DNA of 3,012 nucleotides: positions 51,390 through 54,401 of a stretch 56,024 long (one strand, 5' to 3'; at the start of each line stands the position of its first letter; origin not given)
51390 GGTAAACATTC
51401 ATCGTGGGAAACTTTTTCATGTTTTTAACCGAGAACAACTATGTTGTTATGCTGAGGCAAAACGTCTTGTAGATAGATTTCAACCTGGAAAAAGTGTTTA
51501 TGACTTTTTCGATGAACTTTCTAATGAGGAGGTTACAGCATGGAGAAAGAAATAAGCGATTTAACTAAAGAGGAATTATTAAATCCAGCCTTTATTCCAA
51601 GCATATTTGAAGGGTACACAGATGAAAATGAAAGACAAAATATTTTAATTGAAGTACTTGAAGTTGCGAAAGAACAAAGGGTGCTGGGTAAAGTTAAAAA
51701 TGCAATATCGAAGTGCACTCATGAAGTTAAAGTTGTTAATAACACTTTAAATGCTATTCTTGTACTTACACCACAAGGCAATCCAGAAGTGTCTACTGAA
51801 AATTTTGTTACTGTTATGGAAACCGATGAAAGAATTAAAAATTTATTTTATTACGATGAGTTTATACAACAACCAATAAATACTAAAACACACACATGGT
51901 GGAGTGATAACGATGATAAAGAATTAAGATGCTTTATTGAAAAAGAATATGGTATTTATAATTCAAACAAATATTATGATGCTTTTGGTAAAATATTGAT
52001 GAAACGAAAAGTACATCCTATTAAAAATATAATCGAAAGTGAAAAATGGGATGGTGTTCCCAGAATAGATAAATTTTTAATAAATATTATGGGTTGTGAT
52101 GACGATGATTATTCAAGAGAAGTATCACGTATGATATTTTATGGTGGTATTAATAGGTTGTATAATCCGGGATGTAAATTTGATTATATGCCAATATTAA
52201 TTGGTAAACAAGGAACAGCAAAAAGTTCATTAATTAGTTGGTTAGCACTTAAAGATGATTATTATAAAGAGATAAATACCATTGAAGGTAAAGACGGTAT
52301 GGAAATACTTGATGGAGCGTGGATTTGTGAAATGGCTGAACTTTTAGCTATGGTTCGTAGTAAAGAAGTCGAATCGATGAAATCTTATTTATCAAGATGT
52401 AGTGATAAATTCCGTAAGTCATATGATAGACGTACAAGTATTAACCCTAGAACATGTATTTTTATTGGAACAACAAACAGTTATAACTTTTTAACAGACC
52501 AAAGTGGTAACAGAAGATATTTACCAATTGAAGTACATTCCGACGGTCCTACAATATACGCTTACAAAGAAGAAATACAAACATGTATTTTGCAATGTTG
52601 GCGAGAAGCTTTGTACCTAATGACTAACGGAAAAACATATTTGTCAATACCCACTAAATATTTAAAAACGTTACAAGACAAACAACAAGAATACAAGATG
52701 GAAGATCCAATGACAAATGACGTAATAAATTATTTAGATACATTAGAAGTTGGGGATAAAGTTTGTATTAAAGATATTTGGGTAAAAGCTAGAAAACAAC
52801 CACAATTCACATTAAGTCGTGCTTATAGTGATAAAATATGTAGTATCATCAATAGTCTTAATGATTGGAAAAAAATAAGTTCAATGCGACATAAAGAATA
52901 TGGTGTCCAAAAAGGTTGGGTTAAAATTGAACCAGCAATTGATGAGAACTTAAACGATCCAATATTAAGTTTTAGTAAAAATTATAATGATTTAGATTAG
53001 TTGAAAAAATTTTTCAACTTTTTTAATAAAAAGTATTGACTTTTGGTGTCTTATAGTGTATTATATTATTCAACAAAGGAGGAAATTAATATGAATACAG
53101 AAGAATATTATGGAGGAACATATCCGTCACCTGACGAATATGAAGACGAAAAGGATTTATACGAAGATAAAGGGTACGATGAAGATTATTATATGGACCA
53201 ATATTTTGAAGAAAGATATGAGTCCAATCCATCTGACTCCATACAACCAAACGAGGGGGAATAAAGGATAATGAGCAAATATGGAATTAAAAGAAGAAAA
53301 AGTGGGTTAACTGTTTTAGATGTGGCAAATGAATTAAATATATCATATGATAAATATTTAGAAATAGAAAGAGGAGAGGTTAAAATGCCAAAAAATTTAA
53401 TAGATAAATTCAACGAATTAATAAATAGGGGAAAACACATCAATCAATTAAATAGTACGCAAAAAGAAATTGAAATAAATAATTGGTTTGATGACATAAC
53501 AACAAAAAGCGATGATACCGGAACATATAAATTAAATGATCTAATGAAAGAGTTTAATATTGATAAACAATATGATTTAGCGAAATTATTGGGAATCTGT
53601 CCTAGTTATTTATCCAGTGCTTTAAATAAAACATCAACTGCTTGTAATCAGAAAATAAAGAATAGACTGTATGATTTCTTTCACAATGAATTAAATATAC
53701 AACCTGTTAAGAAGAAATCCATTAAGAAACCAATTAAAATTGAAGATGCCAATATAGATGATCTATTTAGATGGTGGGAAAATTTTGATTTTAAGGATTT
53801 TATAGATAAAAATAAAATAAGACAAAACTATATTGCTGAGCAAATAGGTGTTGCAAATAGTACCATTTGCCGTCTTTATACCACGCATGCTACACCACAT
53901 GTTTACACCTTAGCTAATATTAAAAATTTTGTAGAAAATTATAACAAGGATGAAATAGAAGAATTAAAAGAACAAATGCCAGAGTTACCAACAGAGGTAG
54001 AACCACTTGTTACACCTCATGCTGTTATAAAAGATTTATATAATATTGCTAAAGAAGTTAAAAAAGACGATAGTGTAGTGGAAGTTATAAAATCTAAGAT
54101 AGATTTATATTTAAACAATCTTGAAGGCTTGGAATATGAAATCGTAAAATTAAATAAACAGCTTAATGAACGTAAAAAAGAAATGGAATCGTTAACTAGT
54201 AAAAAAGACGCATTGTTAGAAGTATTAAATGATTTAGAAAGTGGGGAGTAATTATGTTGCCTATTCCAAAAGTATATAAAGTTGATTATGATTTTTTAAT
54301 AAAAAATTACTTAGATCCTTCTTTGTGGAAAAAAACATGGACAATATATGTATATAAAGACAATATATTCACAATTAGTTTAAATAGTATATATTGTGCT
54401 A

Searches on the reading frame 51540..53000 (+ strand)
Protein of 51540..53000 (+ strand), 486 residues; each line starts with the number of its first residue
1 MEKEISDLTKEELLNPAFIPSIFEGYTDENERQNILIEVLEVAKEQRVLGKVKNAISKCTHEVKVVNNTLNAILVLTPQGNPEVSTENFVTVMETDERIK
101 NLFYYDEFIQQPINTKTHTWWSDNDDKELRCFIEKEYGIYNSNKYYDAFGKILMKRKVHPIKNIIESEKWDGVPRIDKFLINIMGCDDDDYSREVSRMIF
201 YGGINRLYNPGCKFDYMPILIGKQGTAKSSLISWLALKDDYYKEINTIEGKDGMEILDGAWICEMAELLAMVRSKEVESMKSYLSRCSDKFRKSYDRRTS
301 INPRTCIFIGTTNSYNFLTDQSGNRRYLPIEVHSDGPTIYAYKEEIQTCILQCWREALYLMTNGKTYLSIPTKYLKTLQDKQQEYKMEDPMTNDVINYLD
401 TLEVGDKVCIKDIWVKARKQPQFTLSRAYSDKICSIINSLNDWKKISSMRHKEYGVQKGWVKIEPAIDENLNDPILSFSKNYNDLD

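Call 19: search_protein_families(library=phrogs, proteins=[window:51540-53000:+], max_evalue=0.001)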
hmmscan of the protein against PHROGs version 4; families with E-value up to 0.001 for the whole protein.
window:51540-53000:+ (486 aa): 7 families
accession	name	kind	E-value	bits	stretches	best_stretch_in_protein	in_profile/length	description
phrog_256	-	DNA, RNA and nucleotide metabolism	4.9e-102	343.9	2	57-402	354-704/798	DNA helicase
phrog_1313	-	DNA, RNA and nucleotide metabolism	1.3e-97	329.1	1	44-471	112-563/568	DNA helicase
phrog_15962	-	DNA, RNA and nucleotide metabolism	1.5e-38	133.6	1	98-399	419-734/835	DNA primase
phrog_16593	-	DNA, RNA and nucleotide metabolism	9.9e-33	114.5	1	155-335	498-681/823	DNA primase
phrog_36873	-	DNA, RNA and nucleotide metabolism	4.7e-21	75.2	1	196-333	528-664/1082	DNA helicase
phrog_2249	-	DNA, RNA and nucleotide metabolism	5e-21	76.1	1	206-409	516-720/802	DNA primase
phrog_4630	-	DNA, RNA and nucleotide metabolism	2.3e-17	63.9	1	169-332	195-365/581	DNA primase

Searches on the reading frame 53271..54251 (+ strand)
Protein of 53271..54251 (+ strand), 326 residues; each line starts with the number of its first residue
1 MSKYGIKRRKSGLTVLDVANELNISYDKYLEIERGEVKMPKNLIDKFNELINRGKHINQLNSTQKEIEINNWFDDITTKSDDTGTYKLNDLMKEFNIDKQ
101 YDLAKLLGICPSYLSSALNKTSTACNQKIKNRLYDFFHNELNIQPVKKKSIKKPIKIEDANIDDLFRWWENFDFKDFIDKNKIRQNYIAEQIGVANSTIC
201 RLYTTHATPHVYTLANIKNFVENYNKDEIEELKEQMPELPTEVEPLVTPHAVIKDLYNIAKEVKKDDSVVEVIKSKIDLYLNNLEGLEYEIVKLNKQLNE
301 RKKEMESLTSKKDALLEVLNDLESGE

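Call 19: search_protein_families(library=phrogs, proteins=[window:53271-54251:+], max_evalue=0.001)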
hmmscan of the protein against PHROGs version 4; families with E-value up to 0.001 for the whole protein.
window:53271-54251:+ (326 aa): 7 families
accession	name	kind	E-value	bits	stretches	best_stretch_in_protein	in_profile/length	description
phrog_8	-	transcription regulation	3.1e-07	31.2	0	87-305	80-271/346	transcriptional regulator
phrog_296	-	integration and excision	8.5e-06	25.7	0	44-140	188-283/626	DNA transposition protein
phrog_725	-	transcription regulation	2.2e-05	25.3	0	182-206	25-49/101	CII-like regulator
phrog_4779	-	transcription regulation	0.00012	23.5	0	174-232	7-71/98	transcriptional regulator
phrog_1468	-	transcription regulation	0.00017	22.2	0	99-130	22-55/67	transcriptional repressor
phrog_3642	-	DNA, RNA and nucleotide metabolism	0.00033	21.5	0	87-126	11-50/79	HTH DNA binding protein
phrog_34939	-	unknown function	0.00083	20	0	85-120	11-45/280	-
